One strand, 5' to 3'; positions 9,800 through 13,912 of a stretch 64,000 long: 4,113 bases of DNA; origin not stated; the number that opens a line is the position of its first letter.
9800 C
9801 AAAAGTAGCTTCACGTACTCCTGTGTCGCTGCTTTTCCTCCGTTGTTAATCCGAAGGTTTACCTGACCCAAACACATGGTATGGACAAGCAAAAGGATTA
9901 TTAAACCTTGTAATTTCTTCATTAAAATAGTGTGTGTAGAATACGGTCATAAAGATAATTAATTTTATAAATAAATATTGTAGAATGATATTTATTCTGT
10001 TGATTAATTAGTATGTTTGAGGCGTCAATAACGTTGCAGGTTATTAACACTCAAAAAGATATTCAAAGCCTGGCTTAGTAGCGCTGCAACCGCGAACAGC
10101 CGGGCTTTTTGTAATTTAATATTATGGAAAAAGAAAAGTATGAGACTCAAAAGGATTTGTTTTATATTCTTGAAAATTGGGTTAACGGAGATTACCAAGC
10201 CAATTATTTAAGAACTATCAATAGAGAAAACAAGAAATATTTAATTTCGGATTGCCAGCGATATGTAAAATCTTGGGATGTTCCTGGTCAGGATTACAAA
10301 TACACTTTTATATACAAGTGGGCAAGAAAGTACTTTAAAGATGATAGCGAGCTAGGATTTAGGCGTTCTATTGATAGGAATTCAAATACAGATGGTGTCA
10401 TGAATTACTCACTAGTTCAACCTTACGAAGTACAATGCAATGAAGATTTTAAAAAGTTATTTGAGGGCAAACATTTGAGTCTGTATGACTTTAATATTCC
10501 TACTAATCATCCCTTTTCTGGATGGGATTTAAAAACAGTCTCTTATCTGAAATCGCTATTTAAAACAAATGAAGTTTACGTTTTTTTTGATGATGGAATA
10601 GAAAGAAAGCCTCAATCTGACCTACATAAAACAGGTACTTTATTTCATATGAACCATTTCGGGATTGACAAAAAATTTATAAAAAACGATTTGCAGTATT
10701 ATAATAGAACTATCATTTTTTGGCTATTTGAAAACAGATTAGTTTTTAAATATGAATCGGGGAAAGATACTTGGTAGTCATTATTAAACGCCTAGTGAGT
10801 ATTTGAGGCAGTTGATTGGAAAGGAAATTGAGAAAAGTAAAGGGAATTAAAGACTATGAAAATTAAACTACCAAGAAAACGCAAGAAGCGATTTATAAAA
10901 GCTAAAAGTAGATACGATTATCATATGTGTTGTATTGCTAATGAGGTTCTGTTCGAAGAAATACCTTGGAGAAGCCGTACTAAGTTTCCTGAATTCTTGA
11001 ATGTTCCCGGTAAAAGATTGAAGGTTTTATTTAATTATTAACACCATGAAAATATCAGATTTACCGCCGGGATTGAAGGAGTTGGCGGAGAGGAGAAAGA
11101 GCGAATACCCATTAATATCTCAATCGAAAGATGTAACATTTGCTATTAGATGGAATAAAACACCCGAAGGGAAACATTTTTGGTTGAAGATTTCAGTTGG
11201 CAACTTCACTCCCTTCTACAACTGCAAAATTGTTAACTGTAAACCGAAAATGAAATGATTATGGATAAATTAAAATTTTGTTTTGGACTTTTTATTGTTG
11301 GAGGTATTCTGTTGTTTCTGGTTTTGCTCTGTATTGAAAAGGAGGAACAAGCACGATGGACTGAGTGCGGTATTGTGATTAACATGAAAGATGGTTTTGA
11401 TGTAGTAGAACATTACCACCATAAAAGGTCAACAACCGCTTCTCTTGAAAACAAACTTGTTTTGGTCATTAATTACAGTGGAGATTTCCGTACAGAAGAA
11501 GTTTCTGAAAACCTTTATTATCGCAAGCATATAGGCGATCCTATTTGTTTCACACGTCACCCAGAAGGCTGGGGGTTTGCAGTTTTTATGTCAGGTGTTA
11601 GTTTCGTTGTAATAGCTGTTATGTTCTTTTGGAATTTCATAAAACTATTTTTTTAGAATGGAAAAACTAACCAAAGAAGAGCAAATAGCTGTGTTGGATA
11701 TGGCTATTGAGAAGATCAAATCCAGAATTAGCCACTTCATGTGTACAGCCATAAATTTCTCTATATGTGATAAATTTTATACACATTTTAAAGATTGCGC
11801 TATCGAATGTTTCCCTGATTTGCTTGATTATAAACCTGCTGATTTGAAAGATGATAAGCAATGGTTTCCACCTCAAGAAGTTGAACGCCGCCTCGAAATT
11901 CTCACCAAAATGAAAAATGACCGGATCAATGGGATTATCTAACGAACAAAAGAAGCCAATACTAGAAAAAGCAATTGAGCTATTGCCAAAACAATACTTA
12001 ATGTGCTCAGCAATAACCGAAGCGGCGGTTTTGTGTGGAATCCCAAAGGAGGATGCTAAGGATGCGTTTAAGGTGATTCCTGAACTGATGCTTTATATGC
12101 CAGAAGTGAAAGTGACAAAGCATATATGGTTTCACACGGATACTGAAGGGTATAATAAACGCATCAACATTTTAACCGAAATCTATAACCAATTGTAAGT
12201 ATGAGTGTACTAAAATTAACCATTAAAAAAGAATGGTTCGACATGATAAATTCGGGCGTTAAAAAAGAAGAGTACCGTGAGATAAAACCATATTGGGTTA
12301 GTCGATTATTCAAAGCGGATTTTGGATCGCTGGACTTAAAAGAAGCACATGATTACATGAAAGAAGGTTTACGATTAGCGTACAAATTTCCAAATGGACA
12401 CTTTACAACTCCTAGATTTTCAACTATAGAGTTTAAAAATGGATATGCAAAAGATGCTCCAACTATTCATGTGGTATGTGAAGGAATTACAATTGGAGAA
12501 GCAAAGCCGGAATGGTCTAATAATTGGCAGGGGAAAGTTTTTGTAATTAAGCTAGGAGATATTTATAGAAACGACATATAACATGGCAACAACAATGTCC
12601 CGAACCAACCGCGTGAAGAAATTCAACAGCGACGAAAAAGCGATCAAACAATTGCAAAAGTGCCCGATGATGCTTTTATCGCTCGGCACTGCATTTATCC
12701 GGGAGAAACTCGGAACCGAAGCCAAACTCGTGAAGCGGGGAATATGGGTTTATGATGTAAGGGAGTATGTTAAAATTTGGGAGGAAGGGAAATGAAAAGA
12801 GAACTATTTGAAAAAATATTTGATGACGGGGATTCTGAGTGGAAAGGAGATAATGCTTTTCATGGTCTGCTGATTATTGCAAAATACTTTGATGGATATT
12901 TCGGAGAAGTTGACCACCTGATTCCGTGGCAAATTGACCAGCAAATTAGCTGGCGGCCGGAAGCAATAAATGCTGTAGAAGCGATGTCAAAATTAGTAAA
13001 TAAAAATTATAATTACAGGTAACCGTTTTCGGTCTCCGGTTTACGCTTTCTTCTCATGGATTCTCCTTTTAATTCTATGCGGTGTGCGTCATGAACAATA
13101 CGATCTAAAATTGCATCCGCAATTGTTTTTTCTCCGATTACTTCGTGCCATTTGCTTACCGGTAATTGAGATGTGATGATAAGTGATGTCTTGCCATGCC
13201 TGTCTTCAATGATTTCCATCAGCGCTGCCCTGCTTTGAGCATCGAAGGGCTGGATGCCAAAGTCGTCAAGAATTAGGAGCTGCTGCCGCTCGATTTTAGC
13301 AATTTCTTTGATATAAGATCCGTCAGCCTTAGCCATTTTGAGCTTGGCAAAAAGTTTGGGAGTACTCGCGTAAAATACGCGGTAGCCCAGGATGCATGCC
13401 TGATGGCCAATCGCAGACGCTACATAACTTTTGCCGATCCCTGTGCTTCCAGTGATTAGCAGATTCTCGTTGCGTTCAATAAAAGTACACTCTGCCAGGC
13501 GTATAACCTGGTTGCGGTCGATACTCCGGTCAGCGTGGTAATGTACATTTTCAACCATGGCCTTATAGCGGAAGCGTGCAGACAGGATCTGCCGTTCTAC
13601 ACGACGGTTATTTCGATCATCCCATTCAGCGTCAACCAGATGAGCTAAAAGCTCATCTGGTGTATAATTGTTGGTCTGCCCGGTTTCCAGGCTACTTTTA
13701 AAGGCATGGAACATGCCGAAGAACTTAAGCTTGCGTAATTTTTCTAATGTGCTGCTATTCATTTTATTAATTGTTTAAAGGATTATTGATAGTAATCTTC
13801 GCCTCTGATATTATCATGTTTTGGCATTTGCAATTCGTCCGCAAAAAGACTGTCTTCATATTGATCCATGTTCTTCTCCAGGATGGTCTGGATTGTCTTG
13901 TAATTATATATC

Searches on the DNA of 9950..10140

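Call 79: search_rna_families(source=window, start=9950, end=10140, threshold=evalue, max_evalue=1)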
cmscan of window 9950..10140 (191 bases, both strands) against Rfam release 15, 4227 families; matches with E-value up to 1: 3.
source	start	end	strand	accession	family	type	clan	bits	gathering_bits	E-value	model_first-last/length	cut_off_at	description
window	9957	10110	+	RF02921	RT-14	Gene; sRNA;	-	25.9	48.1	0.07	1-144/144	no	RT-14 RNA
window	10065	10108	-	RF04300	mir-39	Gene; miRNA;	CL00088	17.3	62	0.8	1-74/74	no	mir-39 microRNA precursor family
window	9950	10103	-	RF02763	IsrM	Gene; sRNA;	-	10.3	376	0.61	26-180/329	3'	IsrM sRNA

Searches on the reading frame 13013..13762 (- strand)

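Call 75: search_protein_families(library=pfam, max_evalue=0.01, proteins=[window:13013-13762:-])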
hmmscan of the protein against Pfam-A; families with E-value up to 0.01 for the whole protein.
window:13013-13762:- (249 aa): 8 families
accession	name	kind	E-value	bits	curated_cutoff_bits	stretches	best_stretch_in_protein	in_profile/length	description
PF01695.23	IstB_IS21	-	8.4e-71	238.7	24.1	1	8-242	2-236/238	IstB-like ATP binding protein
PF20720.3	nSTAND3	-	1.2e-05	25.5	27.2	1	95-198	14-110/155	Novel STAND NTPase 3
PF00004.35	AAA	-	0.0012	19.7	21.2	1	101-168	1-66/131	ATPase family associated with various cellular activities (AAA)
PF13191.12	AAA_16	-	0.0027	18.7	32.6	0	85-123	11-49/167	AAA ATPase domain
PF14532.12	Sigma54_activ_2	-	0.0027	18.4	25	1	96-162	19-86/138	Sigma-54 interaction domain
PF00308.24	Bac_DnaA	-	0.0041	17.8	23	1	88-189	25-127/162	Bacterial DnaA ATPAse domain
PF00158.32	Sigma54_activat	-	0.007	16.5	20.2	0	93-121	17-44/168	Sigma-54 interaction domain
PF12846.13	AAA_10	-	0.0084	15.6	27.5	0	96-132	19-55/362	AAA-like domain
